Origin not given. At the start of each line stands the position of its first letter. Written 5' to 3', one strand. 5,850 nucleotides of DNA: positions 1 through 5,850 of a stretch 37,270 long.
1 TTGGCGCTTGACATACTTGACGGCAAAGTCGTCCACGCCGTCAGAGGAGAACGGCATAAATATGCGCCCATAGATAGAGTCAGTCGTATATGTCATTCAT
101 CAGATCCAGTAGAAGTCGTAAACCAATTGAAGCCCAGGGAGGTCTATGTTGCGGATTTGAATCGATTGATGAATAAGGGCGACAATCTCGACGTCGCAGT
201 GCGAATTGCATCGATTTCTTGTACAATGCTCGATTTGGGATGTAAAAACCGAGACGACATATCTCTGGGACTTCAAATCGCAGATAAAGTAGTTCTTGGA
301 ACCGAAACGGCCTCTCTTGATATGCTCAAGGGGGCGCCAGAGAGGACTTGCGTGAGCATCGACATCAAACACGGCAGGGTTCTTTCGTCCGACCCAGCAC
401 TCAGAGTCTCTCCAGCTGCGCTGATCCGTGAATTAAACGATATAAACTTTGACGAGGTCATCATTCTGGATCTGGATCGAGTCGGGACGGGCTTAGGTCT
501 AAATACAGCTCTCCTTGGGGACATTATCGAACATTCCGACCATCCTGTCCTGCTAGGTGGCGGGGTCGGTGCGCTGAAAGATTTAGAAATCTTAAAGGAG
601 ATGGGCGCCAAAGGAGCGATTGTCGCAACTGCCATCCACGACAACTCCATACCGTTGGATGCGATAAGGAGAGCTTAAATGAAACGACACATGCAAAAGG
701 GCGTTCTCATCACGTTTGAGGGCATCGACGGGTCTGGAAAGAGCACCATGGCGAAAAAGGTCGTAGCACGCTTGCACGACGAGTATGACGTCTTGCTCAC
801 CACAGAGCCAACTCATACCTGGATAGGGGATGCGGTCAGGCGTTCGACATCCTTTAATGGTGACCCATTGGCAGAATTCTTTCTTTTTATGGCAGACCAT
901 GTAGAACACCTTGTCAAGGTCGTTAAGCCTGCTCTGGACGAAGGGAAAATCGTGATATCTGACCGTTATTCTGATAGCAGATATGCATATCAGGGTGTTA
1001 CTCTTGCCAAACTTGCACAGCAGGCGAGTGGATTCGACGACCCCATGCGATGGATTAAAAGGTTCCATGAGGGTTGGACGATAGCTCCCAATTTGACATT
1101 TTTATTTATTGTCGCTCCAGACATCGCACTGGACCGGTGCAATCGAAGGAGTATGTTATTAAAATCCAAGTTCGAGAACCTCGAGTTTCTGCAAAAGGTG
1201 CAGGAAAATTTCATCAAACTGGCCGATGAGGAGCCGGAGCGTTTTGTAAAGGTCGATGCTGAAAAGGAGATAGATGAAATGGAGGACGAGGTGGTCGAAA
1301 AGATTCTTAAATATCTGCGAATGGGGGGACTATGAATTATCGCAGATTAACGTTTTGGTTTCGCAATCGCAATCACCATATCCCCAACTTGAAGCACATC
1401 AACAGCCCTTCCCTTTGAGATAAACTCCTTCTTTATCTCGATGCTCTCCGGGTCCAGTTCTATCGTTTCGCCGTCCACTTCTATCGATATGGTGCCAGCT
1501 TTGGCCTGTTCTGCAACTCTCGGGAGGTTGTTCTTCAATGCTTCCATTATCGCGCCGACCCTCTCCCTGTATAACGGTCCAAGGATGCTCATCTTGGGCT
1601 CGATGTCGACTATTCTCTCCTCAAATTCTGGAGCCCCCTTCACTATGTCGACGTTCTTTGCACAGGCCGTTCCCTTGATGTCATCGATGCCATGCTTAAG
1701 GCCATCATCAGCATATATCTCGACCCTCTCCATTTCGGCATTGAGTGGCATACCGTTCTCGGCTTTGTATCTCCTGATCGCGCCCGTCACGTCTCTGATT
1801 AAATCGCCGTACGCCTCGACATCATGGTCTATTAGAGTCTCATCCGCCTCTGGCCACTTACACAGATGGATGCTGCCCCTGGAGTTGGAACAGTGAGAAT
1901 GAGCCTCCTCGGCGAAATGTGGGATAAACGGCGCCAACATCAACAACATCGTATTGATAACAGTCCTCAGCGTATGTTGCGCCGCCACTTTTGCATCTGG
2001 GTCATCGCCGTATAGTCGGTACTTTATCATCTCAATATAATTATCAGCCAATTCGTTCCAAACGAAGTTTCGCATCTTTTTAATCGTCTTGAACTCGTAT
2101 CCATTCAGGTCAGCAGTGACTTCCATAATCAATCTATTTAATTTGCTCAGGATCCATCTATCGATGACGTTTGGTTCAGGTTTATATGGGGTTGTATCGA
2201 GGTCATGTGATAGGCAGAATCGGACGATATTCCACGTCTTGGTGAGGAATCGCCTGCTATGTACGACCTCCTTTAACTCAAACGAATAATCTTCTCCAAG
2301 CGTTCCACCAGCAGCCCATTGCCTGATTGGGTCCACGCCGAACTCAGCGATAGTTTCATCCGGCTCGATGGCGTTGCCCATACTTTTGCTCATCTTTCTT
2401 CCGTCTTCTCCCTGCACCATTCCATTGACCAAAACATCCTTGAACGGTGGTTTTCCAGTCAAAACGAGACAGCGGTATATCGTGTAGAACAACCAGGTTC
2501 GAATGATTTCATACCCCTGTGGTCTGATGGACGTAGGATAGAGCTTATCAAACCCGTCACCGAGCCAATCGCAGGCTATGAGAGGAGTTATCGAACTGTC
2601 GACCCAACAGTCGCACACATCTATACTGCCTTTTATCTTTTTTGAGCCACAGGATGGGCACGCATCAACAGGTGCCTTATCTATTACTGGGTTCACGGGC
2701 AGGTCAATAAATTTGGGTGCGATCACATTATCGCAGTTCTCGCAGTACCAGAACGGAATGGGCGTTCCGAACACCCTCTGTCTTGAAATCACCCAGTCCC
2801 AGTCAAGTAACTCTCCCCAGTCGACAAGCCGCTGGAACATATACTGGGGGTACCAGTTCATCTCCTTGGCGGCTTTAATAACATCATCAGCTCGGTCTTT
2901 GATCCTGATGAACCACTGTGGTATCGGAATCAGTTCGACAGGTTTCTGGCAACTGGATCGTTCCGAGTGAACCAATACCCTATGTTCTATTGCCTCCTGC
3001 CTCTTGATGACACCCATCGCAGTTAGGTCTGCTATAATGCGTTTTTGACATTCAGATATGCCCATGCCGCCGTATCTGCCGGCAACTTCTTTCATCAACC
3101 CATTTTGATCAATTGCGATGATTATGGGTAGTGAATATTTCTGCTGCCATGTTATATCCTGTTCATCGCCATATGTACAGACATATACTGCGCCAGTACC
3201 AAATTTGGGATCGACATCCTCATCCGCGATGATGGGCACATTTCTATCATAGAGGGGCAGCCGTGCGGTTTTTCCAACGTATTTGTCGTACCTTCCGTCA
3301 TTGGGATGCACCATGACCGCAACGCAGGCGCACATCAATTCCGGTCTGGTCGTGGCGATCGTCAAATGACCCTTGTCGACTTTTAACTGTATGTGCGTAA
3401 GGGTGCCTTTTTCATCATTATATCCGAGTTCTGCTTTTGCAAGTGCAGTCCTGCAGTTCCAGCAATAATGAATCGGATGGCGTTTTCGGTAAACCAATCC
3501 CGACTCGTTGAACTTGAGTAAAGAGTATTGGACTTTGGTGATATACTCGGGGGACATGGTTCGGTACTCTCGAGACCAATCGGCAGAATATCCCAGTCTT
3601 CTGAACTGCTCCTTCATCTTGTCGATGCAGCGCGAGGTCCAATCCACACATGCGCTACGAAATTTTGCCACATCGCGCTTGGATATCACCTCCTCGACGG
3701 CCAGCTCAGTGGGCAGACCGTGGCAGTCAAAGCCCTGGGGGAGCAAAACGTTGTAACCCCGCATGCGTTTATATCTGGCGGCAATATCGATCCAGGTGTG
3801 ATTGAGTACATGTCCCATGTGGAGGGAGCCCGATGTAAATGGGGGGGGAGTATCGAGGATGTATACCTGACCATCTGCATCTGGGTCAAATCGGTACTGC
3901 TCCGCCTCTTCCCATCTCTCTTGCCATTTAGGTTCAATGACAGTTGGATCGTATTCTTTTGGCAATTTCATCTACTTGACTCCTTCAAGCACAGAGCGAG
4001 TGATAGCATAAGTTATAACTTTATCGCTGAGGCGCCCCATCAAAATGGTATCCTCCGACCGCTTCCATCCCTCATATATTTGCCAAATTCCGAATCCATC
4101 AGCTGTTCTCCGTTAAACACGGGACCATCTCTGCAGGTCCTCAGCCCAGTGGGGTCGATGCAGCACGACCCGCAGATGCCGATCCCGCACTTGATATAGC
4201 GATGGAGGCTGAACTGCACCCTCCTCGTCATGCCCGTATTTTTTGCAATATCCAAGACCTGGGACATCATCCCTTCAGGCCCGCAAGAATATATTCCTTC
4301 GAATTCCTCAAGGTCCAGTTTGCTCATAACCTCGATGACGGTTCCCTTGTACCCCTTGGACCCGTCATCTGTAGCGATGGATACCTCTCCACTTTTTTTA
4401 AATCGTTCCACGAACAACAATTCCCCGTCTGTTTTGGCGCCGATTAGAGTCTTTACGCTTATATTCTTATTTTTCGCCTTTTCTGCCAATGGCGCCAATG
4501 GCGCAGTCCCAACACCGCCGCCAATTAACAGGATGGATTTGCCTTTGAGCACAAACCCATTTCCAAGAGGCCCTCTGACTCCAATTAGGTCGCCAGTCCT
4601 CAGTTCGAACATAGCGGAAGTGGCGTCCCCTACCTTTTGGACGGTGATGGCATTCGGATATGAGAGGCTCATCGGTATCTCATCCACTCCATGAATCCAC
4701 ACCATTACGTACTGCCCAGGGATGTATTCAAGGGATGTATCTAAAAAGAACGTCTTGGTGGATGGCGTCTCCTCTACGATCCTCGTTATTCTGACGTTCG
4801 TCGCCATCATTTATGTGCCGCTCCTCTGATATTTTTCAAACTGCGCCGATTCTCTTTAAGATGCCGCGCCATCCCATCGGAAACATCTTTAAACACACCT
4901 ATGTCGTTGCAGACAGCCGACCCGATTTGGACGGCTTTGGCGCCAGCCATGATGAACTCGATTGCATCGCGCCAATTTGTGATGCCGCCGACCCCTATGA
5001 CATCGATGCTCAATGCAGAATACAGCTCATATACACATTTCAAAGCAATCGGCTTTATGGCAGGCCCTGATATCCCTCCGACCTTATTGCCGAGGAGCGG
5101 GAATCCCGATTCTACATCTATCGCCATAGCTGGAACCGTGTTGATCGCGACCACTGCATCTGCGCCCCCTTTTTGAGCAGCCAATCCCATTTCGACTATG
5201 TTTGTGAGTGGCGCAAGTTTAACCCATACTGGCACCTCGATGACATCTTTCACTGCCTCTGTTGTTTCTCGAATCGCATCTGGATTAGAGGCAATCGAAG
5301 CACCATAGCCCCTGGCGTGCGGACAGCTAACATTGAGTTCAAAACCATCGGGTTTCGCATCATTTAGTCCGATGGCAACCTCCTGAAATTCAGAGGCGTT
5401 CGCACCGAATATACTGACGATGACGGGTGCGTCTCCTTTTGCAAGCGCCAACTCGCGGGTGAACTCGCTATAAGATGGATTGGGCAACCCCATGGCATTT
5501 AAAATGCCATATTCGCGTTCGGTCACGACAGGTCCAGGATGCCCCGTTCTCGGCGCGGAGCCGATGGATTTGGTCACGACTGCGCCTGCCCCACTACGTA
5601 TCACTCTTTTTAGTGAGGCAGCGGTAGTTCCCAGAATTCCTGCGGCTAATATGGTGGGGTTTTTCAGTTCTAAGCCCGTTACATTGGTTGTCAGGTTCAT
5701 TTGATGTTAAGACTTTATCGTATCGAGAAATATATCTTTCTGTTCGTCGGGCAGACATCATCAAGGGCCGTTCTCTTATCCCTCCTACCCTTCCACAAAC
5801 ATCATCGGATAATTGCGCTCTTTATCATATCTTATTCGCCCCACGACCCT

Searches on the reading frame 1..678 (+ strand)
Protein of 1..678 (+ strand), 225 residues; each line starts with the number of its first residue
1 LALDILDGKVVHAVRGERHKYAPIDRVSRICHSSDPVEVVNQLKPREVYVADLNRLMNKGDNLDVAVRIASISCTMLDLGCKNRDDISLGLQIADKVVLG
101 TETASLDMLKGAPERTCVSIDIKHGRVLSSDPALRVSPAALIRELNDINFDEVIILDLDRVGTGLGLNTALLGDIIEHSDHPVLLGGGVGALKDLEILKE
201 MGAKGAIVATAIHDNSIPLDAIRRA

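Call 20: search_protein_families(library=pfam, proteins=[window:1-678:+], max_evalue=0.001)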
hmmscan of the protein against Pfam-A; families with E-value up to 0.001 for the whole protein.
window:1-678:+ (225 aa): 2 families
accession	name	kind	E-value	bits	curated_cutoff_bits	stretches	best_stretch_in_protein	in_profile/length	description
PF00977.27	His_biosynth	-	7.6e-29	101.2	23.6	1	2-217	5-227/228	Histidine biosynthesis protein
PF05690.20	ThiG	-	1.4e-05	25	23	1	160-215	154-210/247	Thiazole biosynthesis protein ThiG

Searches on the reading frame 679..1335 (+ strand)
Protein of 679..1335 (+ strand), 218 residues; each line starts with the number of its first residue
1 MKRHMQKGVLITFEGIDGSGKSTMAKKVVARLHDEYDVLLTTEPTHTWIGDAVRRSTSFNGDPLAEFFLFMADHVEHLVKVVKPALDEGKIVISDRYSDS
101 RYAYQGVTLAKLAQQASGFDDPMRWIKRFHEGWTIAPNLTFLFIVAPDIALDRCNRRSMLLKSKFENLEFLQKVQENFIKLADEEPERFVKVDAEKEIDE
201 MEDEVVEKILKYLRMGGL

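Call 20: search_protein_families(library=pfam, proteins=[window:679-1335:+], max_evalue=0.001)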
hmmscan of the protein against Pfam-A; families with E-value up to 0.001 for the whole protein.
window:679-1335:+ (218 aa): 2 families
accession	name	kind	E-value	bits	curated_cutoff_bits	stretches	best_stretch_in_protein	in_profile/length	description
PF02223.23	Thymidylate_kin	-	1.9e-42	145.5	27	1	13-205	1-185/185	Thymidylate kinase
PF01712.25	dNK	-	0.00011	22.4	27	1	11-210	1-199/203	Deoxynucleoside kinase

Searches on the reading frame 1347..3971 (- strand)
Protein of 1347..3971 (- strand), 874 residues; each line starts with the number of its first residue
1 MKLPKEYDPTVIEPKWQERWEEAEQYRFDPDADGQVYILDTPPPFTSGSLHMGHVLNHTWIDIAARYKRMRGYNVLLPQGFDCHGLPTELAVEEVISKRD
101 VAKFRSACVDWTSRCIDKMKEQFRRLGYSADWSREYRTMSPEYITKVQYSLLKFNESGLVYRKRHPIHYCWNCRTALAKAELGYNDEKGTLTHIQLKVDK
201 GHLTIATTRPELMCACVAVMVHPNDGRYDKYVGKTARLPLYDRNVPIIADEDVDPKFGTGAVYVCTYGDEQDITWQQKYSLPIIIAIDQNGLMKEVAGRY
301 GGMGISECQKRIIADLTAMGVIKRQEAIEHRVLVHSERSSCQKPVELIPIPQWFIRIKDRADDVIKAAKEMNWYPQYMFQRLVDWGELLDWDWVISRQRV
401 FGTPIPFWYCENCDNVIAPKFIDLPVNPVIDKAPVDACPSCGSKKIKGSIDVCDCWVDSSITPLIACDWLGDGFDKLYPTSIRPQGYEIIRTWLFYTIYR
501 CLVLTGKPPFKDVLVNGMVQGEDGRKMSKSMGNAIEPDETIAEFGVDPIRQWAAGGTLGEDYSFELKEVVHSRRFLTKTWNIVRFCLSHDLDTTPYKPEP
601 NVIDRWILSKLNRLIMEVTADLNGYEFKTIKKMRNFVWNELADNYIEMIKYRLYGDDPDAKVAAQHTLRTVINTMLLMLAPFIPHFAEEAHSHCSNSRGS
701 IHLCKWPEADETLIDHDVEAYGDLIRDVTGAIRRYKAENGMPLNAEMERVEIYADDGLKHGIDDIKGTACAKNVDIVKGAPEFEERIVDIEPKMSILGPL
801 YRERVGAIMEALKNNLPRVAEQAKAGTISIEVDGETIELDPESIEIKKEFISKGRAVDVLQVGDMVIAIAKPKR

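Call 20: search_protein_families(library=pfam, proteins=[window:1347-3971:-], max_evalue=0.001)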
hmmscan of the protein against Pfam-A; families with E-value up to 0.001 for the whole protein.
window:1347-3971:- (874 aa): 5 families
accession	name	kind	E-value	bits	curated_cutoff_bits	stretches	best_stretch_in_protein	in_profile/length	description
PF00133.28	tRNA-synt_1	-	1.5e-93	314.2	22.7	1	15-564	1-413/414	tRNA synthetases class I (I, L, M and V)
PF08264.19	Anticodon_1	-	1.5e-39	135.7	25.1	1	604-751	1-147/148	Anticodon-binding domain of tRNA ligase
PF09334.17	tRNA-synt_1g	-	4.1e-19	69.1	20.1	1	39-180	3-133/391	tRNA synthetases class I (M)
PF13603.12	tRNA-synt_1_2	-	8.4e-05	22.6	25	1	233-291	86-144/185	Leucyl-tRNA synthetase, editing domain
PF01406.26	tRNA-synt_1e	-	0.0001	22.2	27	0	49-128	22-92/301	tRNA synthetases class I (C) catalytic domain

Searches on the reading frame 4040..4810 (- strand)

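Call 20: search_protein_families(library=pfam, proteins=[window:4040-4810:-], max_evalue=0.001)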
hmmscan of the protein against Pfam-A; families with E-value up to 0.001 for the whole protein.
window:4040-4810:- (256 aa): 2 families
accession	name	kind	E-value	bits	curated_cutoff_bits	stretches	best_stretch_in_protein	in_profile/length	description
PF10418.14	DHODB_Fe-S_bind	-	3e-12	46.5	23.9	1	204-237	2-40/41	Iron-sulfur cluster binding domain of dihydroorotate dehydrogenase B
PF00175.26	NAD_binding_1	-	3.7e-05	24.8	22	1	95-185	1-107/109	Oxidoreductase NAD-binding domain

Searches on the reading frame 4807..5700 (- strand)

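Call 20: search_protein_families(library=pfam, proteins=[window:4807-5700:-], max_evalue=0.001)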
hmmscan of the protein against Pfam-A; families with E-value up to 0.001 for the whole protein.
window:4807-5700:- (297 aa): 2 families
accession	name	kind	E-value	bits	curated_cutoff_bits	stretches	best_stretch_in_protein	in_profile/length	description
PF01180.27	DHO_dh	-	3.8e-66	223.7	27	1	3-280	2-290/291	Dihydroorotate dehydrogenase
PF01207.24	Dus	-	1.9e-12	47.4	20.4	1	82-162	45-129/311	Dihydrouridine synthase (Dus)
